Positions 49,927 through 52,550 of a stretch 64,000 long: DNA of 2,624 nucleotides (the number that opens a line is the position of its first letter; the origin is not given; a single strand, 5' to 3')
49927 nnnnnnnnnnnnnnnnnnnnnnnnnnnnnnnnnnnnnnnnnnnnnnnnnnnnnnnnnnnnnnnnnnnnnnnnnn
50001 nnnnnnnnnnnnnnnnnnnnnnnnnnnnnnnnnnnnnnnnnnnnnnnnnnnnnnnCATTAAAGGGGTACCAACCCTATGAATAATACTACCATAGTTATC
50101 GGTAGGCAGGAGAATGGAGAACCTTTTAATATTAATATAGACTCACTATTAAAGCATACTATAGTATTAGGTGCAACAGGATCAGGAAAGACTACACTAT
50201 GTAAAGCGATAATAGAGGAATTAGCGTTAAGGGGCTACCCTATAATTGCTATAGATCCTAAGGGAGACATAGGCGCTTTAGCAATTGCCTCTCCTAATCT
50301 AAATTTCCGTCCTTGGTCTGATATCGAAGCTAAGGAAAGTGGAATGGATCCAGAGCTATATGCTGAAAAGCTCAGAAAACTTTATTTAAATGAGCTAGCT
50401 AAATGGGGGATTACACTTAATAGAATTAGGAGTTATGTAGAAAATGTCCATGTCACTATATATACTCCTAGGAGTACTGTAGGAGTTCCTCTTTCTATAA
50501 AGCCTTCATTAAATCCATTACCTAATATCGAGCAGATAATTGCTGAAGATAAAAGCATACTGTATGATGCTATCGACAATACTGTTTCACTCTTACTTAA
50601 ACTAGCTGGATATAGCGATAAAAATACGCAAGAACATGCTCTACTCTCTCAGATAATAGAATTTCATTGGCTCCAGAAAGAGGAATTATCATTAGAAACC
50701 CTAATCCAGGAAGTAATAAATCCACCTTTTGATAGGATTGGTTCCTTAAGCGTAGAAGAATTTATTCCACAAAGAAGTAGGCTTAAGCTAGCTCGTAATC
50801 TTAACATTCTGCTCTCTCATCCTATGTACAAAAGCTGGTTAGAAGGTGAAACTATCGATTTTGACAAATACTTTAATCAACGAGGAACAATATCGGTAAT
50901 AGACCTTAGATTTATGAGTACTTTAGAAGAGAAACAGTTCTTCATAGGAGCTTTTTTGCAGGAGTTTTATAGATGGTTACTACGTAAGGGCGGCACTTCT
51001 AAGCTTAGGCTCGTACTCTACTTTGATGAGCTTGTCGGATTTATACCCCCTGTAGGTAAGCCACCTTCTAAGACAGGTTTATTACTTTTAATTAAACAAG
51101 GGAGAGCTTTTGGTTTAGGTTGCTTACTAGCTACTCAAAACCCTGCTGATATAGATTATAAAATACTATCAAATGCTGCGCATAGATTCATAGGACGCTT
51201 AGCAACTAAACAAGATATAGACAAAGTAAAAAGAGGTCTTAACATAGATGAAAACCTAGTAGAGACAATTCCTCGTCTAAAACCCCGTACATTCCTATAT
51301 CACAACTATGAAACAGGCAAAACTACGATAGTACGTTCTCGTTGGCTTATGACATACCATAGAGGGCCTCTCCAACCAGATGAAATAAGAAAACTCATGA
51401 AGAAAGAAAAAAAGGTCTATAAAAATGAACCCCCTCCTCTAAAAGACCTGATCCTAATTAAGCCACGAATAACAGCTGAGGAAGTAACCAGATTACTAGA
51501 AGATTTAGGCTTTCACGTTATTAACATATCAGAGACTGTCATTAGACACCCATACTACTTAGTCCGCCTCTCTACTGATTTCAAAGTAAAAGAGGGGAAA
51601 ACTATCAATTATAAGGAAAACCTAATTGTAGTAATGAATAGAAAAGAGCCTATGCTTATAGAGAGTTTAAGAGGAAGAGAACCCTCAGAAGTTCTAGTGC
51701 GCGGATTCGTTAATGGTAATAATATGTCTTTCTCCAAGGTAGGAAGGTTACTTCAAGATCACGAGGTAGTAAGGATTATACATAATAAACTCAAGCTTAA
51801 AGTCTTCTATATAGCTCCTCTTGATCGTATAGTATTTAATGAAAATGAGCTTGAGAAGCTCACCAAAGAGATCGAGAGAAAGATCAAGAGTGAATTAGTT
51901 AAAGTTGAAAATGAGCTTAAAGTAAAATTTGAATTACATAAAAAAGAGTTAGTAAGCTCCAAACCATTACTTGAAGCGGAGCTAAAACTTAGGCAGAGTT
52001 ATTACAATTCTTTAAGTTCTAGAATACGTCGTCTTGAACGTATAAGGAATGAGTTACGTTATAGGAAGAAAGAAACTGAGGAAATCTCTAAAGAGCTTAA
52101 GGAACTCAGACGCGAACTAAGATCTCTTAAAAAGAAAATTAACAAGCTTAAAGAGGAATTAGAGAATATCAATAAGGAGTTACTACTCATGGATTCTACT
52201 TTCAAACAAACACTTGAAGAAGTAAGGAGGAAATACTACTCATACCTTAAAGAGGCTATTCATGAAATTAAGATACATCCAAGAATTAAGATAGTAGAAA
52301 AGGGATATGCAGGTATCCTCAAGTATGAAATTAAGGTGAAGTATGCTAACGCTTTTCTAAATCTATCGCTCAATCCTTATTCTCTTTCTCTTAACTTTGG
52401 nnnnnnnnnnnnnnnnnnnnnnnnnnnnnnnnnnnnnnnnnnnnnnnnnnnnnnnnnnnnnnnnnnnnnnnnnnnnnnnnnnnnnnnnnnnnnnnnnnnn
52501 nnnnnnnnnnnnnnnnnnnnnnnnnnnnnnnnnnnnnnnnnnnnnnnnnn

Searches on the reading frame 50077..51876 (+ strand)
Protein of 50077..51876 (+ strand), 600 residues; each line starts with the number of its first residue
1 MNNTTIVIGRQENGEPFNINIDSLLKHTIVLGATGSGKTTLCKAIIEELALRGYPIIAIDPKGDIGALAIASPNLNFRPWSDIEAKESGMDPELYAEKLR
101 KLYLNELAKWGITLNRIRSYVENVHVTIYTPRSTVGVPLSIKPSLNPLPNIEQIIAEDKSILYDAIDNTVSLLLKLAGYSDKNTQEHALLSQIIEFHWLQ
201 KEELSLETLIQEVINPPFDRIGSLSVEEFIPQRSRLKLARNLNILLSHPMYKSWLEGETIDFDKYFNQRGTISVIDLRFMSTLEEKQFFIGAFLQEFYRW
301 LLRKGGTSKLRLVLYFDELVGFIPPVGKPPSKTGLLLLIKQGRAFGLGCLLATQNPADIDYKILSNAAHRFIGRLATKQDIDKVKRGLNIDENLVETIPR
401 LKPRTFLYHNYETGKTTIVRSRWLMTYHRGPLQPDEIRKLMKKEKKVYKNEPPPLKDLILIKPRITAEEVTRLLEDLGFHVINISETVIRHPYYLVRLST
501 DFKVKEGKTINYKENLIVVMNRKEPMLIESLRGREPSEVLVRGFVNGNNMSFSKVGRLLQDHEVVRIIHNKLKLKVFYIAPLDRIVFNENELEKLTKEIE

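Call 36: search_solved_structures(query=window:50077-51876:+, max_evalue=0.01)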
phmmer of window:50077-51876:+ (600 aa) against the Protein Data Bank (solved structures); distinct sequences matched with E-value up to 0.01: 10.
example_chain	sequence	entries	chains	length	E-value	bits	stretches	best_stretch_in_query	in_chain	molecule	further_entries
8wiv_A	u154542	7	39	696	2.8e-09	39.4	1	268-402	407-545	Helicase HerA central domain-containing protein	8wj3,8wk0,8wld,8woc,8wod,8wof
7f6d_B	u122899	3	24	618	1.4e-08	37.1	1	271-376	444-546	HerA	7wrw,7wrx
11kk_A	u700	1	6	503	2.6e-07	32.9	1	25-71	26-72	HerA like helicase YjgR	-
4d2i_A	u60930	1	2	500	1.3e-05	27.3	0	309-399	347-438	HERA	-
9x1l_A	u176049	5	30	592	1.6e-05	27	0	15-97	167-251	DNA helicase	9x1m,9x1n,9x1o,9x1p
8j4u_M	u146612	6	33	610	0.00018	23.5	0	274-389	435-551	Nucleoside triphosphate hydrolase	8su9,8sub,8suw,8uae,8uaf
8wet_A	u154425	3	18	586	0.00029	22.8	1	331-387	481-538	TdpA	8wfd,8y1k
8xau_A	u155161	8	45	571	0.0018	20.2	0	302-403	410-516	ATP-binding protein | HerA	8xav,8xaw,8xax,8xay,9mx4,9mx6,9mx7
9c1m_M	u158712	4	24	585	0.0019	20.1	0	299-401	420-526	ATP-binding protein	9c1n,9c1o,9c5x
8yho_A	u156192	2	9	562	0.003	19.5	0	2-49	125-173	DUF87 domain-containing protein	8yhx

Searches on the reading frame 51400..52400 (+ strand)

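Call 9: search_protein_families(library=pfam, proteins=[window:51400-52400:+], max_evalue=10)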
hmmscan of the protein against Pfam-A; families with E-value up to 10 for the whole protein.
window:51400-52400:+ (333 aa): 50 families (the best 25 are shown)
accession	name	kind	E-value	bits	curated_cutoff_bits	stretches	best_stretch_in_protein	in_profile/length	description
PF05791.16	Bacillus_HBL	-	0.0039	17.5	29.1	1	199-276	85-150/177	Bacillus haemolytic enterotoxin (HBL)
PF13476.12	AAA_23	-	0.0055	17.8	27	1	149-260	108-199/201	AAA domain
PF14817.11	HAUS5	-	0.0076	15.6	25.6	1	161-287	324-451/643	HAUS augmin-like complex subunit 5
PF06103.16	DUF948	-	0.012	16.2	37.2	1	232-279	20-67/89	Bacterial protein of unknown function (DUF948)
PF11180.13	DUF2968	-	0.024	14.6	27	1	205-261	115-171/180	Protein of unknown function (DUF2968)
PF12269.13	CpG_bind_C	-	0.025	14.8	26.3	1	207-316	11-117/236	CpG binding protein C-terminal domain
PF07342.17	TscT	-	0.029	15.2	27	1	232-299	4-71/100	TscT toxin protein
PF12699.13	phiKZ_IP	-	0.031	13.9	27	1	203-283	294-374/387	phiKZ-like phage internal head proteins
PF13086.12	AAA_11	-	0.036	14.3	27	1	121-260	84-184/257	AAA domain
PF11951.13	Fungal_trans_2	-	0.043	13.1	21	1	199-260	190-255/384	Fungal specific transcription factor domain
PF02601.20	Exonuc_VII_L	-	0.044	13.7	35.9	1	151-308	149-284/315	Exonuclease VII, large subunit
PF18904.5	DUF5660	-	0.046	14.3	24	1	225-259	2-36/109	Domain of unknown function (DUF5660)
PF14182.11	YgaB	-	0.095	13.6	27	2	228-280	28-75/77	YgaB-like protein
PF15821.10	DUF4709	-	0.12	13.3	27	1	226-294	23-87/110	Domain of unknown function (DUF4709)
PF04513.17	Baculo_PEP_C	-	0.12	12.9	38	1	203-261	48-108/140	Baculovirus polyhedron envelope protein, PEP, C terminus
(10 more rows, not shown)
